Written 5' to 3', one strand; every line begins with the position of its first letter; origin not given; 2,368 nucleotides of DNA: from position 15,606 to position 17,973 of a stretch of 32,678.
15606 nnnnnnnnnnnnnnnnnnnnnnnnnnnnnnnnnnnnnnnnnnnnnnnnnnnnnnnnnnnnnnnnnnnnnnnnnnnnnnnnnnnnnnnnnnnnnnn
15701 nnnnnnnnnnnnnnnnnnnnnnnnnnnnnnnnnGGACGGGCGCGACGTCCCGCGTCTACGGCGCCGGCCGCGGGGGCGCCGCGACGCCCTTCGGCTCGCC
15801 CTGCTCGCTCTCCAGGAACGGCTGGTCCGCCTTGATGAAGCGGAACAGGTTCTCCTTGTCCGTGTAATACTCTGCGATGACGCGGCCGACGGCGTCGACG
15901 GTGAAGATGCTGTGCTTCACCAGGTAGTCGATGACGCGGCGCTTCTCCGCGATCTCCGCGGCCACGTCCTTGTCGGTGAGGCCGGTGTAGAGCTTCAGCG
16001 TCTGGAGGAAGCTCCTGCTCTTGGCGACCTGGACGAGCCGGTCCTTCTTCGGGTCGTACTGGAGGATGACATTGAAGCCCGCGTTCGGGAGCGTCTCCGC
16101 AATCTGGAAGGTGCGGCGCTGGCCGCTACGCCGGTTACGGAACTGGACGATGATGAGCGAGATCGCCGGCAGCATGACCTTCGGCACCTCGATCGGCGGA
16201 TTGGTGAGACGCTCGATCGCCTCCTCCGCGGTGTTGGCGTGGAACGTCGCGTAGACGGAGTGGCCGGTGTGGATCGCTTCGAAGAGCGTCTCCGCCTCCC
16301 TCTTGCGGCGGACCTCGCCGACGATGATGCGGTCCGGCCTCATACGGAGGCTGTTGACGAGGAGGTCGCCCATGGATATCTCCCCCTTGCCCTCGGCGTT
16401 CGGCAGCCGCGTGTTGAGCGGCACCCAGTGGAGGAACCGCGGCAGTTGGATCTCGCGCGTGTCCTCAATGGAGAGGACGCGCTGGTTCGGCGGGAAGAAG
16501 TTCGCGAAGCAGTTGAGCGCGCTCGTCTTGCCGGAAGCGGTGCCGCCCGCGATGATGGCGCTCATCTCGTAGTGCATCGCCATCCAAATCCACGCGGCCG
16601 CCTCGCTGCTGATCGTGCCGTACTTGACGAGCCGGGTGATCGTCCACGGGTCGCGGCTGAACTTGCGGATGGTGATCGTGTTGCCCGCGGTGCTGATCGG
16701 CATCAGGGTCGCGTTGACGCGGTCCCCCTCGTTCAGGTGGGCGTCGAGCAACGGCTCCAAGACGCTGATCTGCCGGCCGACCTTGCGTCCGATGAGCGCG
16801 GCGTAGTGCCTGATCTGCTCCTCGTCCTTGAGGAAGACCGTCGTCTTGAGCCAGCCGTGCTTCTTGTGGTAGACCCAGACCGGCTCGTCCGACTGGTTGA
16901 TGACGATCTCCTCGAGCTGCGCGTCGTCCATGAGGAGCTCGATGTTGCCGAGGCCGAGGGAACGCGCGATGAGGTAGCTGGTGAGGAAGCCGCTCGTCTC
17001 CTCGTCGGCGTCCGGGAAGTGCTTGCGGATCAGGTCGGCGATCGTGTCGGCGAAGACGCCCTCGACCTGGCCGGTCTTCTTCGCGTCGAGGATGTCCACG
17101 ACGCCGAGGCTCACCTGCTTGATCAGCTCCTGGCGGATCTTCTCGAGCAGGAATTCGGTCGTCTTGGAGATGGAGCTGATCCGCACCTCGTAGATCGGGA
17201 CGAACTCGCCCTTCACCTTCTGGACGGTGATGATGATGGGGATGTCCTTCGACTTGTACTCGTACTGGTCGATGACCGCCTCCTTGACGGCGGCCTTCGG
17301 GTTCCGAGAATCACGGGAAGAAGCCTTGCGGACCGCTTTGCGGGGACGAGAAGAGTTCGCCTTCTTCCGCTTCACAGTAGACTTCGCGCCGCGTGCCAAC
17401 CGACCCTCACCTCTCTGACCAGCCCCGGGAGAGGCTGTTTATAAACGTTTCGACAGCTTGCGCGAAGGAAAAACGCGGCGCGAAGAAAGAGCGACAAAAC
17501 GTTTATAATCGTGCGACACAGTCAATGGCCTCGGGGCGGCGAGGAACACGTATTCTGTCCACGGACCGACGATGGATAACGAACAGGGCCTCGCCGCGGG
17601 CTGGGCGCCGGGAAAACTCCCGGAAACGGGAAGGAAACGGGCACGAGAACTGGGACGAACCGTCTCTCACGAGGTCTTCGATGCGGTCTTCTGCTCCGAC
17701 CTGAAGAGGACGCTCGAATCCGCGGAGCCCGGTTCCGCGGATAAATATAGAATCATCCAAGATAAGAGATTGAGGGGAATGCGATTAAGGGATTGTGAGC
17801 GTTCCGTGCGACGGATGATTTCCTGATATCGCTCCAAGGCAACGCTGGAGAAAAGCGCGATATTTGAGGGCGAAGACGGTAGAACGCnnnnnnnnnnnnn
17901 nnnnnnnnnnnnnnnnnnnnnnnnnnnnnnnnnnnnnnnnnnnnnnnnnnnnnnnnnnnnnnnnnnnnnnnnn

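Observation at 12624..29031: Epd/Tad-like type IV filament locus with an accessory gene set not explained by known archaeal pilus or archaellum loci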

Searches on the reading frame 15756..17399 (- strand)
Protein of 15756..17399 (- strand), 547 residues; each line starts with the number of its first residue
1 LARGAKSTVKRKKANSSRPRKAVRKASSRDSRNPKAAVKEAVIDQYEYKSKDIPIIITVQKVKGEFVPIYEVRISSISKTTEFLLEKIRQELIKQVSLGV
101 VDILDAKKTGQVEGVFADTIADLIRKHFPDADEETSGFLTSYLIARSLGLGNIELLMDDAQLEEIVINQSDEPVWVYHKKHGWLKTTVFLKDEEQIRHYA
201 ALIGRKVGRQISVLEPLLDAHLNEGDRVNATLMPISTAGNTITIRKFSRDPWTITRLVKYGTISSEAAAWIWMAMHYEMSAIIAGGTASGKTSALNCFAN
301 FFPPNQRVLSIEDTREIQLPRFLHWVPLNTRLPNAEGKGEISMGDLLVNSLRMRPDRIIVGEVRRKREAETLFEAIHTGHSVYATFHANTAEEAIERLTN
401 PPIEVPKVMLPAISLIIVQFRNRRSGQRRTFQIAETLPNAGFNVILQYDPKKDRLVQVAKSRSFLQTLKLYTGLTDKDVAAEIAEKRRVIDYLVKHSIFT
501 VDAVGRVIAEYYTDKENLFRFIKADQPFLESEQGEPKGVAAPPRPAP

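Call 7: search_protein_families(library=pfam, proteins=[window:15756-17399:-], max_evalue=0.01)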
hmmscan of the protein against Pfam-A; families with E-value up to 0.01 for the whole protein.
window:15756-17399:- (547 aa): 1 family
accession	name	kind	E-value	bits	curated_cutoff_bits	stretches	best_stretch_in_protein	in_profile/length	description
PF00437.27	T2SSE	-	2e-32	112.7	24.9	1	231-417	97-273/370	Type II/IV secretion system protein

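Call 9: find_encoding_contigs(protein=window:15756-17399:-, flank=10000, max_places=6)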
Protein window:15756-17399:- (547 aa): no gene with exactly this product is on record in the collection.

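Call 10: find_related_loci(query=window:15756-17399:-, collection=genome_contigs, flank=10000)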
Query window:15756-17399:- (547 aa) in genome_contigs; peptide patterns used: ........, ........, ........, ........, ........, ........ (x = any residue, [..] = any of these).
154 stretches matched a pattern; 124 encode a relative of the query (tblastn E <= 1e-3); the best 80 are kept; 80 distinct loci.
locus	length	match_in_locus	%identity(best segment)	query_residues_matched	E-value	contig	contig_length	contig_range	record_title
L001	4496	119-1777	98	1-547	0e+0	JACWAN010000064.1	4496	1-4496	MAG: Candidatus Woesearchaeota archaeon isolate A_NAN_12 k141_235726, whole genome shotgun sequence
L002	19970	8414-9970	80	5-528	0e+0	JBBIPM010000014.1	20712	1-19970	MAG: Candidatus Woesearchaeota archaeon isolate PGF172224_bin_302 NODE_903_length_20712_cov_6.594762, whole genome shotg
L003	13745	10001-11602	78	5-539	0e+0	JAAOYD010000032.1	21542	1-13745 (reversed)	Candidatus Woesearchaeota archaeon isolate DPANNHV_H2.bin.48 k83_594328, whole genome shotgun sequence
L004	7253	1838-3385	77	15-528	0e+0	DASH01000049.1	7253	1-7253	MAG TPA_asm: Candidatus Woesearchaeota archaeon UBA153 UBA153_contig_25067, whole genome shotgun sequence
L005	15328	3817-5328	75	25-528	0e+0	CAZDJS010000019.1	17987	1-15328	MAG TPA_asm: uncultured Methanosarcinales archaeon isolate SRP141376_co3_395 genome assembly, contig: NODE_8452_length_1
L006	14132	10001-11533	69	14-530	0e+0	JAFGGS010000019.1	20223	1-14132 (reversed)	MAG: Candidatus Woesearchaeota archaeon isolate Zod_Metabat.140 k87_13159310, whole genome shotgun sequence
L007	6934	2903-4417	71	25-528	0e+0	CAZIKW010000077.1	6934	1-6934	MAG TPA_asm: uncultured Methanosarcinales archaeon isolate SRP278252_co1_207 genome assembly, contig: NODE_20855_length_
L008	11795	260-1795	71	41-547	0e+0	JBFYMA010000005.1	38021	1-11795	MAG: Nanoarchaeota archaeon isolate PPR_0050 PPR_0050.fa_k121_299714, whole genome shotgun sequence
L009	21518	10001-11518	70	43-536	0e+0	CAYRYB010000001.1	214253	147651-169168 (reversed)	MAG TPA_asm: uncultured Methanosarcinales archaeon isolate binchicken_co164_146 genome assembly, contig: NODE_1_length_2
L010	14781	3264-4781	70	40-546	0e+0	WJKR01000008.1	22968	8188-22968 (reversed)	MAG: Candidatus Woesearchaeota archaeon isolate Bin_423 k141_296846, whole genome shotgun sequence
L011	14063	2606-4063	71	43-528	0e+0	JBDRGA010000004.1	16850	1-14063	MAG: Candidatus Woesearchaeota archaeon isolate MEGAHIT-group-1.404 k141_12383036, whole genome shotgun sequence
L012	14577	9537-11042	72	34-533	0e+0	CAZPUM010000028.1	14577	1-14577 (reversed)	MAG TPA_asm: uncultured Methanosarcinales archaeon isolate SRP141376_co3_206 genome assembly, contig: NODE_11355_length_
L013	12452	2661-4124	72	42-529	0e+0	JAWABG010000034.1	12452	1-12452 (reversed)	MAG: Candidatus Woesearchaeota archaeon isolate JZ-4_201803_bins_322 JZ-4_201803_bins_322_scaffold_34, whole genome shot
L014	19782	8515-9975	70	42-528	0e+0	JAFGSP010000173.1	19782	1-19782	MAG: Candidatus Woesearchaeota archaeon isolate Zod_Metabat.908 k87_12770701, whole genome shotgun sequence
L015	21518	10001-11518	69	23-528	0e+0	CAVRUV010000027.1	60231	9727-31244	MAG: uncultured Candidatus Woesearchaeota archaeon isolate MFD02832.bin.4.205 genome assembly, contig: contig_63017, who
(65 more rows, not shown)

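Call 14: search_protein_families(library=ncbifam, proteins=[window:15756-17399:-], max_evalue=0.05)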
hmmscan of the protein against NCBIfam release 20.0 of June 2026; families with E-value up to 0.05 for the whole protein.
window:15756-17399:- (547 aa): 19 families
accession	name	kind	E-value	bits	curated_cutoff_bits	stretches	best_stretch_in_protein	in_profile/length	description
NF058587.1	archaellum_moto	equivalog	5.4e-80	269.6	550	1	132-513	129-519/527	archaellum flagellar ATPase motor FlaI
TIGR03819.1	heli_sec_ATPase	hypoth_equivalog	1.1e-56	192.5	373.15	1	141-398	43-297/340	TadA family conjugal transfer-associated ATPase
NF053672.1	bindosome_BasE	exception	1e-46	159.8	1000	1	42-514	40-510/512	bindosome assembly system ATPase subunit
TIGR02788.1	VirB11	equivalog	6.1e-42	143.7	249.95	2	268-399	134-263/308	P-type DNA transfer ATPase VirB11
TIGR02782.1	TrbB_P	equivalog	1.3e-34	119.9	304.55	1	152-407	13-261/303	P-type conjugative transfer ATPase TrbB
NF010475.0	PRK13900.1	equivalog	1.1e-31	110.2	389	2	270-428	152-317/333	type IV secretion system ATPase VirB11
NF010469.0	PRK13894.1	subfamily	5.8e-28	98.2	508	1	146-399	21-265/320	conjugal transfer ATPase TrbB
NF010407.0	PRK13833.1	subfamily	2.2e-24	86.5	499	1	156-408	25-269/323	conjugal transfer protein TrbB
NF010425.0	PRK13851.1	equivalog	2.6e-20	72.6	461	2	274-393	158-275/344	type IV secretion system protein VirB11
NF041000.1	ATPase_ComGA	equivalog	3.2e-20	72.2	300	1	281-404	131-248/267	competence type IV pilus ATPase ComGA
NF007755.0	PRK10436.1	equivalog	2.6e-14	52.8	617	1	282-423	223-356/465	type II secretion system protein GspE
TIGR02538.1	type_IV_pilB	equivalog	3.1e-14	52.5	675.65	1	282-426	320-456/564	type IV-A pilus assembly ATPase PilB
TIGR01420.1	pilT_fam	subfamily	4e-12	46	319.1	1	282-400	126-241/343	PilT/PilU family type 4a pilus ATPase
TIGR02533.1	type_II_gspE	equivalog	8.1e-12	44.5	630.25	1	282-419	247-376/486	type II secretion system ATPase GspE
NF053534.1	T4PilAsmATPsTfpB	equivalog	1.4e-11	43.5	850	1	227-405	285-454/584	type IV pilus assembly ATPase TfpB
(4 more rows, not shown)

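Call 24: search_solved_structures(query=window:15756-17399:-, max_evalue=1e-10)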
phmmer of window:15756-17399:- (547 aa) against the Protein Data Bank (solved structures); distinct sequences matched with E-value up to 1e-10: 10.
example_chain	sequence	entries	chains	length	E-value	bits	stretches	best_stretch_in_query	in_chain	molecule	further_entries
2oap_1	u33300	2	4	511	1.7e-72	247.9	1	117-516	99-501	Type II secretion system protein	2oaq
4ii7_A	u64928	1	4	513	3.9e-57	197.2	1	139-500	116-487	FlaI ATPase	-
4ihq_A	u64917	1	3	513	2.5e-56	194.6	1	139-500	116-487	FlaI ATPase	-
8rkd_E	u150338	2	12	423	1.2e-50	175.8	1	91-444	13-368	Pilus assembly ATPase CpaF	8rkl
8rjf_A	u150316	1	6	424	1.2e-50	175.8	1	91-444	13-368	Pilus assembly ATPase CpaF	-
9e24_A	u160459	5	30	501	1.9e-50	175.2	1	91-444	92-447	CpaF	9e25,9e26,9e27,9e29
6bge_A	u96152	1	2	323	2.8e-21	79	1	164-401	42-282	VirB11-like protein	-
1g6o_A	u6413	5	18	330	2.9e-21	78.9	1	164-401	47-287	CAG-ALPHA | virB11 homolog | Cag-alfa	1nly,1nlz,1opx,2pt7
2gza_A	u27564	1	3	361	1.3e-14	56.9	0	269-399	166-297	Type IV secretion system protein VirB11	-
2eyu_A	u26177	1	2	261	5e-11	45.1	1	276-467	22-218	twitching motility protein PilT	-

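Call 27: search_dna_similar(query=window:15756-17399:-, collection=plasmids, mode=protein, max_rows=25)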
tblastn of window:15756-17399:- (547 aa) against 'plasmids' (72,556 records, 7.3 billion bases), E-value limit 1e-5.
The search stops at 5000 records and this limit was reached: more records match than are counted here, and every count below describes the 5000 best-scoring records only.
Records with a match: at least 5000; places in all: 5750; records where one place covers at least 80% of the query: 7.
Best place of each record, by identity: <60% 5000.
By first word of the organism name: Escherichia 909; Rhizobium 430; Campylobacter 318; Bacillus 289; Agrobacterium 271; Salmonella 163; Sinorhizobium 157; Ralstonia 151; Klebsiella 148; Pseudomonas 143; and 259 more.
By predicted mobility (MOB-suite, as given by PLSDB): conjugative 3208; non-mobilizable 1180; mobilizable 612.
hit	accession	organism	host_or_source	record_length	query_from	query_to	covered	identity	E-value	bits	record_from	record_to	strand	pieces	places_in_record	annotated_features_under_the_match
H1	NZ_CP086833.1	Pseudosulfitobacter pseudonitzschiae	Trieres chinensis,The surface seawater ...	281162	3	447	81%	31.0%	1e-49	191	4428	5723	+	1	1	CpaF family protein | hypothetical protein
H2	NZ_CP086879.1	Pseudosulfitobacter pseudonitzschiae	Skeletonema costatum,The surface ...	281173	3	447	81%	31.0%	1e-49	191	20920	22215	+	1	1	CpaF family protein | hypothetical protein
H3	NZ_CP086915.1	Pseudosulfitobacter pseudonitzschiae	Skeletonema costatum,The surface ...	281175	3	447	81%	31.0%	1e-49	191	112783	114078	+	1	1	CpaF family protein | hypothetical protein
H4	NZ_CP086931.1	Pseudosulfitobacter pseudonitzschiae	Skeletonema costatum,The surface ...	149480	3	447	81%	30.7%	1e-48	189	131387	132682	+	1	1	CpaF family protein | hypothetical protein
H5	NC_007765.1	Rhizobium etli CFN 42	-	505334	48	447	73%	33.6%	2e-51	197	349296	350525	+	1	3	CpaF family protein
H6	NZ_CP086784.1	Pseudosulfitobacter pseudonitzschiae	Thalassiosira tenera,The surface ...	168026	4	447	81%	30.1%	4e-49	190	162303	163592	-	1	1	CpaF family protein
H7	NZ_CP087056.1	Pseudosulfitobacter pseudonitzschiae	Mediolabrus comicus,The surface ...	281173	4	447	81%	30.1%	4e-49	190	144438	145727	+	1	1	CpaF family protein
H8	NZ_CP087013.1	Pseudosulfitobacter pseudonitzschiae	Mediolabrus comicus,The surface ...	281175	4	447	81%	30.1%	4e-49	190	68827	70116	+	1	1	CpaF family protein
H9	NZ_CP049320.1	Caballeronia sp. SBC2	whole organism,soil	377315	50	476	78%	31.2%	3e-49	190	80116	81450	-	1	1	CpaF family protein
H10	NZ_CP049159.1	Caballeronia sp. SBC1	whole organism,soil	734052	50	476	78%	31.2%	3e-49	190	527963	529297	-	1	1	CpaF family protein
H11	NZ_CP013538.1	Rhizobium phaseoli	Phaseolus vulgaris,Whole ...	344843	49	447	73%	33.1%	3e-50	194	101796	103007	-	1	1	CpaF family protein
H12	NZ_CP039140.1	Haloferax mediterranei ATCC 33500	Cell culture,Spain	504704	142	547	74%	32.4%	1e-53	204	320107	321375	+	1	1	none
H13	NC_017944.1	Haloferax mediterranei ATCC 33500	-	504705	142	547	74%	32.4%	1e-53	204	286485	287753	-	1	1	none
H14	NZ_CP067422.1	Skermanella sp. TT6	Homo sapiens,single cell,skin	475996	20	435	76%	31.4%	4e-47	184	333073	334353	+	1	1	ATPase, T2SS/T4P/T4SS family | AAA family ATPase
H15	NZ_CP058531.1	Halobaculum halophilum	cell culture,sediment in salt lake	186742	139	547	75%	31.8%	3e-56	211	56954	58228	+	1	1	type II/IV secretion system ATPase subunit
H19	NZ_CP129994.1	Salinibaculum sp. KK48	cell culture,sediment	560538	142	522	70%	33.7%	3e-58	217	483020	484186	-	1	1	ATPase, T2SS/T4P/T4SS family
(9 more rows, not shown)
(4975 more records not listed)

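Call 53: get_annotated_region(hit=H19, flank=9000)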
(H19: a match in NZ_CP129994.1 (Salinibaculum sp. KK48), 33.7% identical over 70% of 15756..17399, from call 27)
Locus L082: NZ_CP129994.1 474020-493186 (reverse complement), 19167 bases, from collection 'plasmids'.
description: Salinibaculum sp. KK48 plasmid unnamed2, complete sequence
organism: Salinibaculum sp. KK48 (NCBI taxid 3058903)
taxonomy: Archaea; Euryarchaeota; Halobacteria; Halobacteriales; Haloarculaceae; Salinibaculum; Salinibaculum sp. KK48
host: -; source: cell culture,sediment; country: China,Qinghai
typing (MOB-suite, as given by PLSDB): non-mobilizable
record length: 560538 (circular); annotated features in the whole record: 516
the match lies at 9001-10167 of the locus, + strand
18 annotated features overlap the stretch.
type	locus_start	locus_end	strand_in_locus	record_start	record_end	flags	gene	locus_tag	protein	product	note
CDS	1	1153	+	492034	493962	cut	-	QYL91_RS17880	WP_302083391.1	TFIIB-type zinc ribbon-containing protein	-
CDS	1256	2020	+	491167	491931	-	nucS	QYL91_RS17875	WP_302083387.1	endonuclease NucS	-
CDS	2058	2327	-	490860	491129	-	-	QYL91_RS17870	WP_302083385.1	hypothetical protein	-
CDS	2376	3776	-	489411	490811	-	-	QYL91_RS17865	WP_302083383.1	hypothetical protein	-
CDS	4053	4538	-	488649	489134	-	-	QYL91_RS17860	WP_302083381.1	type IV pilin N-terminal domain-containing protein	-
CDS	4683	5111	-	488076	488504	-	-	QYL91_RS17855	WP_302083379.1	type IV pilin N-terminal domain-containing protein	-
CDS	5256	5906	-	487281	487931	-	-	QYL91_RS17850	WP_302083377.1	DNA-binding protein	-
CDS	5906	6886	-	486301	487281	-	-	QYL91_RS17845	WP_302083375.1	replication factor A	-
CDS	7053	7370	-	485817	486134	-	-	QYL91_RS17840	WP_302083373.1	FUN14 domain-containing protein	-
CDS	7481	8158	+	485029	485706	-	-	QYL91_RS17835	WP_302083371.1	hypothetical protein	-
CDS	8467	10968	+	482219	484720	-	-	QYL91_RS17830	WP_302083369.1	ATPase, T2SS/T4P/T4SS family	-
CDS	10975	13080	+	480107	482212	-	-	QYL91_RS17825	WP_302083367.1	type II secretion system F family protein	-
CDS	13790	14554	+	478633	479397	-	-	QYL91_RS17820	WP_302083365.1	hypothetical protein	-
CDS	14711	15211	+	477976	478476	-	-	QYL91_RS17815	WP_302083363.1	hypothetical protein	-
CDS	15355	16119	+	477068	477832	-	-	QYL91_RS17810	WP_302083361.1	hypothetical protein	-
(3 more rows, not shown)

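Call 54: get_annotated_region(hit=H15, flank=9000)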
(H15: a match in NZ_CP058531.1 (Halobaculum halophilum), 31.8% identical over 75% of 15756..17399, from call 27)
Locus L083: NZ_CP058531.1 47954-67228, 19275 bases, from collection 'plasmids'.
description: Halobaculum halophilum strain Gai3-2 plasmid unnamed2, complete sequence
organism: Halobaculum halophilum (NCBI taxid 2743090)
taxonomy: Archaea; Euryarchaeota; Halobacteria; Halobacteriales; Haloferacaceae; Halobaculum; Halobaculum halophilum
host: -; source: cell culture,sediment in salt lake; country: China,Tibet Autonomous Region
typing (MOB-suite, as given by PLSDB): non-mobilizable
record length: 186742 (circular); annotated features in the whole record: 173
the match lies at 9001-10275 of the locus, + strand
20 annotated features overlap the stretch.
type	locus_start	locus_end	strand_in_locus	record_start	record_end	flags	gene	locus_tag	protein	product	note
CDS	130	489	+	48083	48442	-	-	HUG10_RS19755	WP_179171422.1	hypothetical protein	-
CDS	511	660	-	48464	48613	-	-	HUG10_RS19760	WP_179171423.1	hypothetical protein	-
CDS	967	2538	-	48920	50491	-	-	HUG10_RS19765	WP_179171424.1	hypothetical protein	-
CDS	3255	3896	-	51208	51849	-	-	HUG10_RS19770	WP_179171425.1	transcriptional regulator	-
CDS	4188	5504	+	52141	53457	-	-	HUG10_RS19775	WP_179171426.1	MFS transporter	GO:0055085 - transmembrane transport [Evidence IEA]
CDS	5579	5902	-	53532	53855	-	-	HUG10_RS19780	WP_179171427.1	FUN14 domain-containing protein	-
CDS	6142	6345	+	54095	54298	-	-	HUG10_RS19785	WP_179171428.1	DUF4177 domain-containing protein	-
CDS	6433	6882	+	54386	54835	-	-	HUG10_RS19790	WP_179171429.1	type IV pilin N-terminal domain-containing protein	-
CDS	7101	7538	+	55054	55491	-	-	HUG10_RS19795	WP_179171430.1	hypothetical protein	-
CDS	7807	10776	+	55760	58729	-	-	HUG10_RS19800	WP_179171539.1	type II/IV secretion system ATPase subunit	-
CDS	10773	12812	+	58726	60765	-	-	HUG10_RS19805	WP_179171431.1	type II secretion system F family protein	-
CDS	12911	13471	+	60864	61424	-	-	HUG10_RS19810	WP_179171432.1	hypothetical protein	-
CDS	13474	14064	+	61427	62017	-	-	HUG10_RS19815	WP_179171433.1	hypothetical protein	-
CDS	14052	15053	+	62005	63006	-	-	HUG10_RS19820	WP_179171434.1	hypothetical protein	-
CDS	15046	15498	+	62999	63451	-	-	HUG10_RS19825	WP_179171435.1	hypothetical protein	-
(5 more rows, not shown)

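Call 55: search_protein_families(library=pfam, proteins=[L083:12911-13471:+, L083:13474-14064:+, L083:14052-15053:+, L083:15046-15498:+, L083:15491-16288:+, L083:7101-7538:+, L083:6433-6882:+, L082:13790-14554:+, L082:14711-15211:+, L082:15355-16119:+], max_evalue=0.001)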
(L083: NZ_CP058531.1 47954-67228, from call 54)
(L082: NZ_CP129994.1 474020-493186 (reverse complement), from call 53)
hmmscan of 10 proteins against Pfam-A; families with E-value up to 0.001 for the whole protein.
L083:12911-13471:+ (186 aa): 1 family
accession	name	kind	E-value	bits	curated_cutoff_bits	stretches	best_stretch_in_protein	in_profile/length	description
PF23958.1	DUF7287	-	5.3e-32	112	27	1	1-186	8-157/157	Family of unknown function (DUF7287)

L083:13474-14064:+ (196 aa): 1 family
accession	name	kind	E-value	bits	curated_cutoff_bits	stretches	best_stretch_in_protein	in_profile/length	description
PF23959.1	DUF7288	-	2.4e-65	220.8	27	1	2-193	1-184/184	Family of unknown function (DUF7288)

L083:14052-15053:+ (333 aa): 1 family
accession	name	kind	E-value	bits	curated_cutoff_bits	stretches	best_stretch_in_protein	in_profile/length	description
PF23922.1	DUF7261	-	0.0002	22.1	27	1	21-92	3-76/169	Family of unknown function (DUF7261)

L083:15046-15498:+ (150 aa): 1 family
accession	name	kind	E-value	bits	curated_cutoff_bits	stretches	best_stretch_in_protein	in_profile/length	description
PF23928.1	DUF7266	-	4.7e-25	88.4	27.6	1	3-147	2-142/145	Family of unknown function (DUF7266)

L083:15491-16288:+ (265 aa): 1 family
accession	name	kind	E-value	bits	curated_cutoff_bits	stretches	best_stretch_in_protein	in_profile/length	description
PF23960.2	DUF7289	-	6.3e-50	170.4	27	1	4-262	1-237/238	Family of unknown function (DUF7289)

L083:7101-7538:+ (145 aa): 0 families

L083:6433-6882:+ (149 aa): 1 family
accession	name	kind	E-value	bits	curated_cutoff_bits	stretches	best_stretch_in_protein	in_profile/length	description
PF07790.16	Pilin_N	-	9e-23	81.4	25.2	1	11-84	1-70/78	Archaeal Type IV pilin, N-terminal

L082:13790-14554:+ (254 aa): 1 family
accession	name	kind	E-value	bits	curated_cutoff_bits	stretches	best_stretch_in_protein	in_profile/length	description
PF23959.1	DUF7288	-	7.3e-31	108.4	27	1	34-251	1-184/184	Family of unknown function (DUF7288)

L082:14711-15211:+ (166 aa): 1 family
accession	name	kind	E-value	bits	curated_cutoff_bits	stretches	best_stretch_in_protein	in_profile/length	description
PF23928.1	DUF7266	-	8.3e-12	45.5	27.6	1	6-141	2-124/145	Family of unknown function (DUF7266)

L082:15355-16119:+ (254 aa): 1 family
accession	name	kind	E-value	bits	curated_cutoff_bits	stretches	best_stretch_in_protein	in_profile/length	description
PF23960.2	DUF7289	-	3.3e-15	56.7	27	1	2-249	27-238/238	Family of unknown function (DUF7289)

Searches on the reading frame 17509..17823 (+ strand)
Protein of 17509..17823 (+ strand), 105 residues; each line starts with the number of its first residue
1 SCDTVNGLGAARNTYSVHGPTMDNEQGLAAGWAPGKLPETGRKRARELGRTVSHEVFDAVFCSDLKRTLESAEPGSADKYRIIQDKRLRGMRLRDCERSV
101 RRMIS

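Call 104: search_protein_families(library=pfam, proteins=[window:17509-17823:+], max_evalue=0.01)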
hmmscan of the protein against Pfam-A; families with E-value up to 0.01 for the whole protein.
window:17509-17823:+ (105 aa): 1 family
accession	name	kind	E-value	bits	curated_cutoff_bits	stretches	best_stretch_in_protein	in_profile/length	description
PF00300.27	His_Phos_1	-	8.4e-14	52.1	21.7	1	18-98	6-87/194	Histidine phosphatase superfamily (branch 1)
